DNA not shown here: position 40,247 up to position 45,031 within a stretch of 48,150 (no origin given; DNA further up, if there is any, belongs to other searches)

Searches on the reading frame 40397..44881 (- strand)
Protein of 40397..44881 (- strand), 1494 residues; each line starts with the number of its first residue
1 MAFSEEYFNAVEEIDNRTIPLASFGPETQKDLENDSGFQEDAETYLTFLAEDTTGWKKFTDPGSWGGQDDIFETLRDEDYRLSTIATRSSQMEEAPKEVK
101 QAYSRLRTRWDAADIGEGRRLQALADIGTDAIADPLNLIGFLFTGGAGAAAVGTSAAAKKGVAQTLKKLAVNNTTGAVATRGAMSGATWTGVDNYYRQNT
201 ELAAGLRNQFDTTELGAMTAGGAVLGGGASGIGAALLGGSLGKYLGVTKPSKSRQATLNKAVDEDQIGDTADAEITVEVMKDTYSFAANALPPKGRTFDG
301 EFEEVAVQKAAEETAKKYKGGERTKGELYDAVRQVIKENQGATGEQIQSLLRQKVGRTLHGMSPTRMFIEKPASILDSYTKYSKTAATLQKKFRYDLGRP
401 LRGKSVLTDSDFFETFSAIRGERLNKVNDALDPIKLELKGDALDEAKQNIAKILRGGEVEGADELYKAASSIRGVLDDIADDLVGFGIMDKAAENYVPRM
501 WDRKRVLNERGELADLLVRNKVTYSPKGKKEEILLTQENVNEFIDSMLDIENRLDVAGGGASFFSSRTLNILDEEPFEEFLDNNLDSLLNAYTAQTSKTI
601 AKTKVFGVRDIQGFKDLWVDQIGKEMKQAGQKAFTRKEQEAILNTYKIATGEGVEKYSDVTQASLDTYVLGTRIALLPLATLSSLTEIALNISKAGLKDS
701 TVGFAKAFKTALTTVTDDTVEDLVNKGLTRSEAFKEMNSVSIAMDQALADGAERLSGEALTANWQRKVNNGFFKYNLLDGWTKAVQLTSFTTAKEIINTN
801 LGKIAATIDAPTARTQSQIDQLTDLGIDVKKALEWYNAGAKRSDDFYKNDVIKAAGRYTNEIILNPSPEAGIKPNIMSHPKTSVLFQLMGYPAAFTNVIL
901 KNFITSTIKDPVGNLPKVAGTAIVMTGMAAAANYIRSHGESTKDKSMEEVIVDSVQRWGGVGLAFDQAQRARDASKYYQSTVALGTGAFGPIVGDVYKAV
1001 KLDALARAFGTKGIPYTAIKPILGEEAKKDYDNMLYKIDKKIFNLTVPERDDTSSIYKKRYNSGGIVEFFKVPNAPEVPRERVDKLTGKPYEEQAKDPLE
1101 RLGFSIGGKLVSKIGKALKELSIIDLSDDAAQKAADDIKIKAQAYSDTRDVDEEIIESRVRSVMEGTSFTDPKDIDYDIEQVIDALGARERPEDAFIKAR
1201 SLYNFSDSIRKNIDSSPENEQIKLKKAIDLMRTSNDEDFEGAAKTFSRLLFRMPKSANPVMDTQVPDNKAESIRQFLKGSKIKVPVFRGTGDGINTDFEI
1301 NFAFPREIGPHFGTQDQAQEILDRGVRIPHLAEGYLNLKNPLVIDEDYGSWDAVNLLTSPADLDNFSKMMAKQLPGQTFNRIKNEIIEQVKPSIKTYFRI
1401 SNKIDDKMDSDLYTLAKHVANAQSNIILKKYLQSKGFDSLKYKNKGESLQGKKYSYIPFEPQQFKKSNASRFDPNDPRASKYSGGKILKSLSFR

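Call 28: search_protein_families(library=phrogs, proteins=[window:40397-44881:-], max_evalue=0.001)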
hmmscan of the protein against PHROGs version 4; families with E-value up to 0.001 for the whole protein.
window:40397-44881:- (1494 aa): 3 families
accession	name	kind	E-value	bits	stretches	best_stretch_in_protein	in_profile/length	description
phrog_7348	-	lysis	2.9e-173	579.4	2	30-1067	48-1087/2564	endolysin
phrog_6958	-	head and packaging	1.9e-26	93.2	1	592-905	600-905/1052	virion structural protein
phrog_30152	-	head and packaging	2e-07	29.7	1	565-908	1809-2136/2249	virion structural protein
